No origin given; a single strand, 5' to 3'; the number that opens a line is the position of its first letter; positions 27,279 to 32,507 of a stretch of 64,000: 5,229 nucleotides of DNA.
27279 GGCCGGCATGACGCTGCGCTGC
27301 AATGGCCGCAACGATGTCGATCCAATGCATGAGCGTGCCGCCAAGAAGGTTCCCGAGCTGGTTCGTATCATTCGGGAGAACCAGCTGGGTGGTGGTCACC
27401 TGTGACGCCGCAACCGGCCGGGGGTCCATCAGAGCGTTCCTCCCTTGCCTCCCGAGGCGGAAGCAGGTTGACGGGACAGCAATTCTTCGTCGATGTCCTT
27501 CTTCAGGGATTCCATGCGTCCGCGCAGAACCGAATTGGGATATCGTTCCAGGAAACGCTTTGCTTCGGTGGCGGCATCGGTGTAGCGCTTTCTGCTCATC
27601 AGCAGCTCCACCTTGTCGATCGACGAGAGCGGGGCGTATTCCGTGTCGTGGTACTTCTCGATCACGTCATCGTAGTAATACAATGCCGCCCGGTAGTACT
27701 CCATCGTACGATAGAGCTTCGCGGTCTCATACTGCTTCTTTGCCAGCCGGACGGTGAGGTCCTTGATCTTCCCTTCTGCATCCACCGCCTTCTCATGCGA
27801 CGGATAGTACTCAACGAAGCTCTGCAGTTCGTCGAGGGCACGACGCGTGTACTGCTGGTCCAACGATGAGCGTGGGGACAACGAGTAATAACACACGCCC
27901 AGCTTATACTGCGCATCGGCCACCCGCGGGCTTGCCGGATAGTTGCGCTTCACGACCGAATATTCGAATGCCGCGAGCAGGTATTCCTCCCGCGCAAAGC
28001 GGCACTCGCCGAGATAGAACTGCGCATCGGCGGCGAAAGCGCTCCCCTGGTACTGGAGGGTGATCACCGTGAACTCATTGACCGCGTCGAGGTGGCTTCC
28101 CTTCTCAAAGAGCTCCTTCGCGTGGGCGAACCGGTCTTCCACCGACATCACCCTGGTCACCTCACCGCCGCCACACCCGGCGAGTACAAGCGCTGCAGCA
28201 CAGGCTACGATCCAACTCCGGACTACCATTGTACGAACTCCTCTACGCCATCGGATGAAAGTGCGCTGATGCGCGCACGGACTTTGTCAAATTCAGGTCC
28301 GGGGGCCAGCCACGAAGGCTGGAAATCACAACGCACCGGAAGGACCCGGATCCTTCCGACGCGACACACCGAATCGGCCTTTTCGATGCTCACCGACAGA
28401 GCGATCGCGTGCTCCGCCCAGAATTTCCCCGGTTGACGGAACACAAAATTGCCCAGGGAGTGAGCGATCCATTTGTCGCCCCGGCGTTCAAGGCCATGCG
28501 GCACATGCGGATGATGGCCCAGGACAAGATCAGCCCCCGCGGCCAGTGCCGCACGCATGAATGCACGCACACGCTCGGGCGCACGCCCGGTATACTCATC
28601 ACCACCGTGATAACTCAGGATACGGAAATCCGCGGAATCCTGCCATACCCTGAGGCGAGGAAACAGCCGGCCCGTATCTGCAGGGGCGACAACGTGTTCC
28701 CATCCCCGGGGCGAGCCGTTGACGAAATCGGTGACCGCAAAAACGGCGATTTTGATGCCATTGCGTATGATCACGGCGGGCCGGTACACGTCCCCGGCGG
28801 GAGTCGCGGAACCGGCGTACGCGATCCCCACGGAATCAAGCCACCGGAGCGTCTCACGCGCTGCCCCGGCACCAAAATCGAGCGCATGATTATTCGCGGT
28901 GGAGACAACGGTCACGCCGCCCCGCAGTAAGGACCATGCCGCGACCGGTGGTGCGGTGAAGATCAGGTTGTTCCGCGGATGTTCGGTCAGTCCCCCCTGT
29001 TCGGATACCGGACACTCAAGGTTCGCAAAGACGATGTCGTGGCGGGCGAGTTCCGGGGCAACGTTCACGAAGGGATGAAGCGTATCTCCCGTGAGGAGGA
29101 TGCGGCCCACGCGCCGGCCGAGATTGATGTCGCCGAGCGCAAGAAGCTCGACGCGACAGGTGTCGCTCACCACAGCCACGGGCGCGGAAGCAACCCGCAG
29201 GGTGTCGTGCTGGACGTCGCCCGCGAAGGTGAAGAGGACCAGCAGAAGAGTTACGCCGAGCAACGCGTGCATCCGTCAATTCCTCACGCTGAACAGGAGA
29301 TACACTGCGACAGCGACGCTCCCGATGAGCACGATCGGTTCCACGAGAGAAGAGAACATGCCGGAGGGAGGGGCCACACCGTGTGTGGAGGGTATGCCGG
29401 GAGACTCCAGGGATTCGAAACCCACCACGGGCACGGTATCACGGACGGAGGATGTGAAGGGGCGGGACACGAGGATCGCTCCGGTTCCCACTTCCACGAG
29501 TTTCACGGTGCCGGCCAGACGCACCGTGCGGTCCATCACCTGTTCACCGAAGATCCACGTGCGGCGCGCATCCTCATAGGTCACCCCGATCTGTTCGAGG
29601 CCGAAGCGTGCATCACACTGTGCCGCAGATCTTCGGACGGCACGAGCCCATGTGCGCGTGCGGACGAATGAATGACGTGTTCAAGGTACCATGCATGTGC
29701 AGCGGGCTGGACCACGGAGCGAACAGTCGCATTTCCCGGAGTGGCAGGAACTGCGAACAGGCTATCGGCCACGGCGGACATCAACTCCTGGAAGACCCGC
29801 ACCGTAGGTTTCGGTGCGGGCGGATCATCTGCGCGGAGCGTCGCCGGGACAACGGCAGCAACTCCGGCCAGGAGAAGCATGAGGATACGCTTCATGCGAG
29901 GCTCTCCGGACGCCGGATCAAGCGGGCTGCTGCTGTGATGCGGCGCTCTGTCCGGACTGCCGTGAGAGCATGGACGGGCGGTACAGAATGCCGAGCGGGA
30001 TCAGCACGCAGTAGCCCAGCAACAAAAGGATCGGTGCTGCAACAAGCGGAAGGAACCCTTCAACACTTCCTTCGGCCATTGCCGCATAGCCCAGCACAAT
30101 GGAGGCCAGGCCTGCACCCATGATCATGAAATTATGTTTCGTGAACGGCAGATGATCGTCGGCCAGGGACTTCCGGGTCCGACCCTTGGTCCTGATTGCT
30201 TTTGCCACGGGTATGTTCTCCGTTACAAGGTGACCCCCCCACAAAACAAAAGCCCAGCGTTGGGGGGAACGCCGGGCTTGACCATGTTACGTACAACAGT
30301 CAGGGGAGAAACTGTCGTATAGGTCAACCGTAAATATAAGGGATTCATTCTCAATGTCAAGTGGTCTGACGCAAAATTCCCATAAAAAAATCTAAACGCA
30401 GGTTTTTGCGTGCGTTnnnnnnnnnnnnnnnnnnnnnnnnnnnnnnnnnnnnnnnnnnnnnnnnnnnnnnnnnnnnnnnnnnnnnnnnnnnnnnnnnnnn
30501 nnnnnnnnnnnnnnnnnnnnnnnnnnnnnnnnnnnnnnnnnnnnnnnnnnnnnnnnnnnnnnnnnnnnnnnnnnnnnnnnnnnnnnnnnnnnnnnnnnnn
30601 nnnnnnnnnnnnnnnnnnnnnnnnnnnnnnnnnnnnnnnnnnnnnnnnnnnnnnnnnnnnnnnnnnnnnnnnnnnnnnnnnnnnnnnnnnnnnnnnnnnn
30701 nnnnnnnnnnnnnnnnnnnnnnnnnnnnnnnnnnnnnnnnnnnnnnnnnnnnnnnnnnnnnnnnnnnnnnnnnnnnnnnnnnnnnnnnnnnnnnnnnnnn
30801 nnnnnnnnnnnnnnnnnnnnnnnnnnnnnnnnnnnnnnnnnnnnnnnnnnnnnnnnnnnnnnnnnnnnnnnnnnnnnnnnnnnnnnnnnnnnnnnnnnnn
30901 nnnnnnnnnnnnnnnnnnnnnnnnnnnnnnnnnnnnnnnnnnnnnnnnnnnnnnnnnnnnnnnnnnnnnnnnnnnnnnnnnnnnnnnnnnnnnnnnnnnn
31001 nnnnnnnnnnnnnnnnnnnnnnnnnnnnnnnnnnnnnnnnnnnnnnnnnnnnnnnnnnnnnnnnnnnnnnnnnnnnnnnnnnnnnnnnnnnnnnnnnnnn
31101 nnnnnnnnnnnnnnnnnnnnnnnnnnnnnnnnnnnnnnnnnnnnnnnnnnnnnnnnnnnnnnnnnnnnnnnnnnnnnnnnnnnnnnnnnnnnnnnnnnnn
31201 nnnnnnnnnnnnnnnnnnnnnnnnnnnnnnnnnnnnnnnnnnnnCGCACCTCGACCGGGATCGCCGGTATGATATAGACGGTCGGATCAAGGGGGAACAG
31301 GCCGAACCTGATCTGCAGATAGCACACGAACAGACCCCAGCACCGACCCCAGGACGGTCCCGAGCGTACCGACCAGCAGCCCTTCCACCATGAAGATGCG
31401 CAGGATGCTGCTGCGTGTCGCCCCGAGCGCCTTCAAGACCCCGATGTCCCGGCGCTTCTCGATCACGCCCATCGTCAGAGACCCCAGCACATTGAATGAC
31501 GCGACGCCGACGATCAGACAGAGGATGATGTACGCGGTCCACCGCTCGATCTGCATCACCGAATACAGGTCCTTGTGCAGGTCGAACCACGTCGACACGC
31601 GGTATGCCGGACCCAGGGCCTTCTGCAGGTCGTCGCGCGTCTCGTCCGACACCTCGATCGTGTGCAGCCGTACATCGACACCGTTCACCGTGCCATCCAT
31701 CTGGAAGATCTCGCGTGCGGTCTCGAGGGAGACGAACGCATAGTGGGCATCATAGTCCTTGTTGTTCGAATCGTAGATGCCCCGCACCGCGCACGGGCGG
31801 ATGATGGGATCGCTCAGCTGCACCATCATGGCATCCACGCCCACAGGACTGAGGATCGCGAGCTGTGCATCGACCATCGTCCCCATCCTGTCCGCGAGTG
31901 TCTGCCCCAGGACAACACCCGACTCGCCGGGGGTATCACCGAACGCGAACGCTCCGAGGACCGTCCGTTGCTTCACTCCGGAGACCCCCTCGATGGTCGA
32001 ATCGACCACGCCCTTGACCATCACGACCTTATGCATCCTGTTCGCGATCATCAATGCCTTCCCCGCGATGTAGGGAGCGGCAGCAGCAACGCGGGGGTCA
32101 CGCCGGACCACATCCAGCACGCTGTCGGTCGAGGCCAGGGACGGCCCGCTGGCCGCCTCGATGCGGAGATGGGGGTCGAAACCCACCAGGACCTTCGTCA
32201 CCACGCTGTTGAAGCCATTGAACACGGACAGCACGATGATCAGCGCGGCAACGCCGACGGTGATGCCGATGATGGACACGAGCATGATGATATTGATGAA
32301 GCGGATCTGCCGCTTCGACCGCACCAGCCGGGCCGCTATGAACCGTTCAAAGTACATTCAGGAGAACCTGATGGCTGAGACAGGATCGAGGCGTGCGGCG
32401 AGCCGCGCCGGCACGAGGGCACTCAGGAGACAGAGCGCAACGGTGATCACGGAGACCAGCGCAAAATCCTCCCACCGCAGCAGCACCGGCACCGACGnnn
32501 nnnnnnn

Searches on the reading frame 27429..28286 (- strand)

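Call 66: search_protein_families(library=pfam, proteins=[window:27429-28286:-], max_evalue=0.00001)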
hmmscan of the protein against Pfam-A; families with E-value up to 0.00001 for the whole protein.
window:27429-28286:- (285 aa): 4 families
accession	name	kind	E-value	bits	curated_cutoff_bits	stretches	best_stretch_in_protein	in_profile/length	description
PF13525.12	YfiO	-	4.6e-20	72.7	25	1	49-218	5-177/203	Outer membrane lipoprotein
PF13174.12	TPR_6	-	8.9e-10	39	26.3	0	124-163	1-32/33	Tetratricopeptide repeat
PF13432.12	TPR_16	-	2e-09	38.1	32.7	0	53-120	1-65/65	Tetratricopeptide repeat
PF13512.12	TPR_18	-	2.5e-07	31.4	21.9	1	48-172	9-143/145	Tetratricopeptide repeat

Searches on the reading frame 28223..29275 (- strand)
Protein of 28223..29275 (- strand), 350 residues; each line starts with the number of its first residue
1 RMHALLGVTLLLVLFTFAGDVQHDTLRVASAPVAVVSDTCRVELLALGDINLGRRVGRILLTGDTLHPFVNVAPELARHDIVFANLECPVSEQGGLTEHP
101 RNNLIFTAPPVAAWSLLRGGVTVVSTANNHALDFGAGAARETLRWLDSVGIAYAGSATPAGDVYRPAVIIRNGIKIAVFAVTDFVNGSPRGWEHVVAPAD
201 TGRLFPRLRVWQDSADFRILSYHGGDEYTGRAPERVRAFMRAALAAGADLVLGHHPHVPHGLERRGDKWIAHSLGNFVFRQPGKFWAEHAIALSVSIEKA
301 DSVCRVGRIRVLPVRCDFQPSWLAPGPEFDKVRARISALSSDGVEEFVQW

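Call 66: search_protein_families(library=pfam, proteins=[window:28223-29275:-], max_evalue=0.00001)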
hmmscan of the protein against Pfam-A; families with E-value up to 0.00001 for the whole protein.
window:28223-29275:- (350 aa): 1 family
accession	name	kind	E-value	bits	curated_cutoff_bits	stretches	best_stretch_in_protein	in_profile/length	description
PF09587.15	PGA_cap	-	2e-54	185.2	27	1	44-281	2-255/255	Bacterial capsule synthesis protein PGA_cap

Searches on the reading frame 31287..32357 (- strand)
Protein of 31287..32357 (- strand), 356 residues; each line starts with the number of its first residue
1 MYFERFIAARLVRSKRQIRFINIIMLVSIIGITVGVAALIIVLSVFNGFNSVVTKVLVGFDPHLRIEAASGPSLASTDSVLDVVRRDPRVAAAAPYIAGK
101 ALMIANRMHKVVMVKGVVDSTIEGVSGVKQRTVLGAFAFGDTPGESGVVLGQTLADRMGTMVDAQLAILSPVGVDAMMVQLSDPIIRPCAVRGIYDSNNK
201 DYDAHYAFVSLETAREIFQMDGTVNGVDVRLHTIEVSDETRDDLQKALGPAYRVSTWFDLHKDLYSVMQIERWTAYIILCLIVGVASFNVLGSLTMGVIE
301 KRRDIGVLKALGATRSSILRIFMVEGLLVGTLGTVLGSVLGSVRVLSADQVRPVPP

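Call 48: search_protein_families(library=pfam, proteins=[window:31287-32357:-], max_evalue=0.00001)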
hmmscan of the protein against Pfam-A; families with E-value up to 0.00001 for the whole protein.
window:31287-32357:- (356 aa): 2 families
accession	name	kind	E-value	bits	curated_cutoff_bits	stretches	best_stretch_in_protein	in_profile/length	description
PF12704.14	MacB_PCD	-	7.5e-16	59.5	27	1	26-246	2-206/207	MacB-like periplasmic core domain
PF02687.27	FtsX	-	4.4e-13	49.8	25.5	1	277-341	2-66/120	FtsX-like permease C-terminal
